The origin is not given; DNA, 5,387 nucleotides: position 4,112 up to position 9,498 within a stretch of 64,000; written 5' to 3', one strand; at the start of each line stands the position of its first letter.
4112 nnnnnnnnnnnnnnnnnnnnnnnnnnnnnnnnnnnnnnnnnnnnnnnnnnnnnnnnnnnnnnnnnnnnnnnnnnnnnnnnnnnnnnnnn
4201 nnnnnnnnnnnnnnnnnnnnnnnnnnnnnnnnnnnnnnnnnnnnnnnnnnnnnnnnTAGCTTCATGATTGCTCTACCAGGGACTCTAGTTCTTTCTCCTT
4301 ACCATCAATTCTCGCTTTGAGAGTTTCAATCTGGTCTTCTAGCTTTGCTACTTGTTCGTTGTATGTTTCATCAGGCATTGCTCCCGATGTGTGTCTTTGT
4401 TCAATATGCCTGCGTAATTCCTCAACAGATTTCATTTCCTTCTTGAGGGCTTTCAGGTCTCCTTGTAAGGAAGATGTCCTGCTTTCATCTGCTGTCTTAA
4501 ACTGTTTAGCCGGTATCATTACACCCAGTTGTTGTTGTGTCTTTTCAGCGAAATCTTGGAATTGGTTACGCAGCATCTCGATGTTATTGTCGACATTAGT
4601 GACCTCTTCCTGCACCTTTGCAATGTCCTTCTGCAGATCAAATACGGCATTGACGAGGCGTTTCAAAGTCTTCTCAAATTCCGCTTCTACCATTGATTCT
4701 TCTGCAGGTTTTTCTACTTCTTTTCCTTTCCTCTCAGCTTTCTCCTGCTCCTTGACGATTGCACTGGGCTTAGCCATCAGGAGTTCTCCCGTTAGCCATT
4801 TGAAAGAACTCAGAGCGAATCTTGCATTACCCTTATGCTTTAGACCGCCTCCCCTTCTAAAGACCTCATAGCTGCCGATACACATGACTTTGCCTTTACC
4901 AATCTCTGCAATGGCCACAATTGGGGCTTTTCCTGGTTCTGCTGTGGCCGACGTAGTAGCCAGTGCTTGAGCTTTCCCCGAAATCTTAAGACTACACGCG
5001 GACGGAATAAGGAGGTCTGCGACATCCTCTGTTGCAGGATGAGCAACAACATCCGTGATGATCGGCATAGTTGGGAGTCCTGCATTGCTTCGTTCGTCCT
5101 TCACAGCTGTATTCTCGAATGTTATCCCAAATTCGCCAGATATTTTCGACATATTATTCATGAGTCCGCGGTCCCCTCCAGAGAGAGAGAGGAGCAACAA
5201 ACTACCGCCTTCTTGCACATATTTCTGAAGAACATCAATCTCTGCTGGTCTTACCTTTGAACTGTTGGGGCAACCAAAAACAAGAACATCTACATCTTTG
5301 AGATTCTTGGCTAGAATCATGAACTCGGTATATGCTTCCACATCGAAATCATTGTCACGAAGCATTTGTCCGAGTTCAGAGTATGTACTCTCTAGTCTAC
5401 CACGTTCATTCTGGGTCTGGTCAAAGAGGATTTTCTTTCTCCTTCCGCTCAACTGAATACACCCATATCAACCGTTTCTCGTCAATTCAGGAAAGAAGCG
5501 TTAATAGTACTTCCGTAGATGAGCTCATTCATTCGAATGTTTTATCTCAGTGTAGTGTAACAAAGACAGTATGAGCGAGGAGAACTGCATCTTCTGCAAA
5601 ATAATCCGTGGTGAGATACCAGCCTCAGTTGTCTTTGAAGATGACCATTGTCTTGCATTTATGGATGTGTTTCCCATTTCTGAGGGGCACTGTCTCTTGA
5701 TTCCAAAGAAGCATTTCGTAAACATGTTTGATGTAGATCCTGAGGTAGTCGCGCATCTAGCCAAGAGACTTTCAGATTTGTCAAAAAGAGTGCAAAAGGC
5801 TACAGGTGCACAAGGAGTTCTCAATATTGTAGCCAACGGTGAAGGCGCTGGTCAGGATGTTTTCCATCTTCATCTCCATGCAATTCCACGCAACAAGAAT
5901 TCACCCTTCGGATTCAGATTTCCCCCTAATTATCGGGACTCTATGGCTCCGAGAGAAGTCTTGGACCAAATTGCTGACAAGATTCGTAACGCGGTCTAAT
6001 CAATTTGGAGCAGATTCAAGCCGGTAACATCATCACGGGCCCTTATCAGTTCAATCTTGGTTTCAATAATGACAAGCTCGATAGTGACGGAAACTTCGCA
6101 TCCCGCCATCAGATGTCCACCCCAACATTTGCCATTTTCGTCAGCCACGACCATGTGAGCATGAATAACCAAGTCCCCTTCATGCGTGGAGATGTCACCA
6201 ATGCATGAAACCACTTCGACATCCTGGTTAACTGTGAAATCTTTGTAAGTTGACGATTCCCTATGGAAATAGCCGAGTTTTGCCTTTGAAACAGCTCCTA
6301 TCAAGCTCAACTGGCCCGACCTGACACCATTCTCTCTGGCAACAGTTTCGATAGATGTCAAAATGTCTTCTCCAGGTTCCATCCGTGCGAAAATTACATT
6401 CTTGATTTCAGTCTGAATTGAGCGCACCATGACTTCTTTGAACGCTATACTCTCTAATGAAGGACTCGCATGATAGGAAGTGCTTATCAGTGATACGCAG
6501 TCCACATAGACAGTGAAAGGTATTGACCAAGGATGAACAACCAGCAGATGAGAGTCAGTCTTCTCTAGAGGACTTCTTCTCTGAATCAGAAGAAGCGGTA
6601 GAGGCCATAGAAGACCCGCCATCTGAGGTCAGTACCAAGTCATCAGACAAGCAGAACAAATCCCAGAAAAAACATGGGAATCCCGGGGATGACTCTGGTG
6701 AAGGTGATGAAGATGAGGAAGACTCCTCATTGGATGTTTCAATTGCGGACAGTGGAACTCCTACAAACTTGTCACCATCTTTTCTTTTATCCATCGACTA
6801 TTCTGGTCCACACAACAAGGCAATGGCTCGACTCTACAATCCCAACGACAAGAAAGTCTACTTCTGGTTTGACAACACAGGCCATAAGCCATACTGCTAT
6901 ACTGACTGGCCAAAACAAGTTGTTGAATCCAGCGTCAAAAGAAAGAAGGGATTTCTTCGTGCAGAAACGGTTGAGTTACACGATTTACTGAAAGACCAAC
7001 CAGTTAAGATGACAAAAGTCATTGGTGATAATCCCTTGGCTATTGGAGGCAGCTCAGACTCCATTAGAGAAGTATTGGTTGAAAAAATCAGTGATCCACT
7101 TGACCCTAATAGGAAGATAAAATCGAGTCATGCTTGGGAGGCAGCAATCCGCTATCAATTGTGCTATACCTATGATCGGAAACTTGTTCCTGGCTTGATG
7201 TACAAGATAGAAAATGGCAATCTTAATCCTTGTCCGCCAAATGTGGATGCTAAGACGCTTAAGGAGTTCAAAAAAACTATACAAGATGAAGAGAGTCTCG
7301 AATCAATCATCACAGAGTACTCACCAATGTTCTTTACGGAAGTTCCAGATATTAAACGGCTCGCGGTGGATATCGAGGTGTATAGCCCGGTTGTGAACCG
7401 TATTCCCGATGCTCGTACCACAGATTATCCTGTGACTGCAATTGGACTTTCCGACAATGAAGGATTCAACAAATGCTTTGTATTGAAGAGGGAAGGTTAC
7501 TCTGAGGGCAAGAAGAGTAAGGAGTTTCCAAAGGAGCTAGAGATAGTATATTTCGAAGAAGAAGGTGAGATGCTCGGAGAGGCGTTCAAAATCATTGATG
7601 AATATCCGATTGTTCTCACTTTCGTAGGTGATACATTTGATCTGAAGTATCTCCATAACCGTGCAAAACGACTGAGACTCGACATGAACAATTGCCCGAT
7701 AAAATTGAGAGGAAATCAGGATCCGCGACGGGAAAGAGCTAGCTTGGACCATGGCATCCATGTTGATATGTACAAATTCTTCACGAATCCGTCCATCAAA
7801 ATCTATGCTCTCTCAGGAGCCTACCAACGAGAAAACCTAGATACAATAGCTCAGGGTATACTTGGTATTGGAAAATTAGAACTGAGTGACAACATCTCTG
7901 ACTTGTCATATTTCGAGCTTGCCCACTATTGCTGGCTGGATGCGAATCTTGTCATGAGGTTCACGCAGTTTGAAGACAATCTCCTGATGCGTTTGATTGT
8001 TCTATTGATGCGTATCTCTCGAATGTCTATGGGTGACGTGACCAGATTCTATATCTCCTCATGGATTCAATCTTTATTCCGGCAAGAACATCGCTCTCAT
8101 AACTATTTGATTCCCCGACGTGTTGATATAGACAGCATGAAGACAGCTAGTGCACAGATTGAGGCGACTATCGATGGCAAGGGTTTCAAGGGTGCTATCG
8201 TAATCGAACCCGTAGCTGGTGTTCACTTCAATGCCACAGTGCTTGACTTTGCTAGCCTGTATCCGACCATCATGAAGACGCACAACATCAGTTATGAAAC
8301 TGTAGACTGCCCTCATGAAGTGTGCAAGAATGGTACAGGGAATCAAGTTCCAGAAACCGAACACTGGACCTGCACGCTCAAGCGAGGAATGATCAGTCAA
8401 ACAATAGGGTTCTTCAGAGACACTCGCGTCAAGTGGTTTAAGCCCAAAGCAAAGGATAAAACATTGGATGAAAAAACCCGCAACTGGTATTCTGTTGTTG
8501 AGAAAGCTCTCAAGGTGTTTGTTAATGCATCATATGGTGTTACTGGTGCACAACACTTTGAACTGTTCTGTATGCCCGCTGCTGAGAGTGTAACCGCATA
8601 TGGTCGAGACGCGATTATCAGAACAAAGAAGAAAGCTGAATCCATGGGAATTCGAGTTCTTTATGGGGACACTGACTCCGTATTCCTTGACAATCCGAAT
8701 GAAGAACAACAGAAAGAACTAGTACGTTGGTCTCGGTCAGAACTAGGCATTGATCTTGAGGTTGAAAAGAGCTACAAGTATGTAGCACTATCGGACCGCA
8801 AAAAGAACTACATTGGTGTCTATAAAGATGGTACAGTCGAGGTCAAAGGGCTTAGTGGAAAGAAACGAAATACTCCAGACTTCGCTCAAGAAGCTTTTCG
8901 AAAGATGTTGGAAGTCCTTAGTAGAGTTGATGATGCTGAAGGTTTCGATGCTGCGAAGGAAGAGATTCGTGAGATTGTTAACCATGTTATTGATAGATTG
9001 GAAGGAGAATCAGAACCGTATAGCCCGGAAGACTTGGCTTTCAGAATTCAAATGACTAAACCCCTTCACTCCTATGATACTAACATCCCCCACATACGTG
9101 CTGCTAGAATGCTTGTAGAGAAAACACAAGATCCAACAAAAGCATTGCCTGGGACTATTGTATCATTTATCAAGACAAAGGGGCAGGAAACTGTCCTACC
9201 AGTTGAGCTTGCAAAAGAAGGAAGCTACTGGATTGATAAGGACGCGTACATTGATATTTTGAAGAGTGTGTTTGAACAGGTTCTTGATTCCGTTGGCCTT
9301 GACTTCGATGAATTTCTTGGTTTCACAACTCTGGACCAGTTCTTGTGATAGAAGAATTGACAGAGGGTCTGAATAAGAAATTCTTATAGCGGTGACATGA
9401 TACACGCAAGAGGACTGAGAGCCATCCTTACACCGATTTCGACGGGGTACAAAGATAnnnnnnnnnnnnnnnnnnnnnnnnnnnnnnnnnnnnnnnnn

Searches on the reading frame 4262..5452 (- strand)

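Call 54: search_protein_families(library=pfam, proteins=[window:4262-5452:-], max_evalue=0.001)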
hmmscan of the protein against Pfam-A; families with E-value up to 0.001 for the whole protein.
window:4262-5452:- (396 aa): 6 families
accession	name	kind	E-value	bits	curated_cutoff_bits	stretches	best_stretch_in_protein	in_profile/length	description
PF23355.1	IFT52_GIFT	-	1.3e-16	60.9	27.2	1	8-117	2-108/246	IFT52 GIFT domain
PF06283.17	ThuA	-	2.5e-06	28.4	33.4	1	18-191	14-183/209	Trehalose utilisation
PF14258.12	DUF4350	-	1.7e-05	25.6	30.4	1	24-215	9-179/181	Domain of unknown function (DUF4350)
PF09822.16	ABC_transp_aux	-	2.5e-05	24.1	34.7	1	5-177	1-200/288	ABC-type uncharacterized transport system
PF25764.1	KIF21A_4th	-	0.00027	21.1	33.1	0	316-392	13-87/183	KIF21A-like domain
PF00038.26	Filament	-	0.00072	19.7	40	0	245-304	38-97/313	Intermediate filament protein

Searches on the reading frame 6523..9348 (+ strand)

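Call 54: search_protein_families(library=pfam, proteins=[window:6523-9348:+], max_evalue=0.001)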
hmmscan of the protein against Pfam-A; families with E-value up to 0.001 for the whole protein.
window:6523-9348:+ (941 aa): 2 families
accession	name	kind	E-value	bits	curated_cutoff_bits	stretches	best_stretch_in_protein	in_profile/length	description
PF00136.26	DNA_pol_B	-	2.5e-48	165.4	23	1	521-912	21-435/453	DNA polymerase family B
PF03104.25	DNA_pol_B_exo1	-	1.3e-22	80.8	23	1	203-426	2-235/242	DNA polymerase family B, exonuclease domain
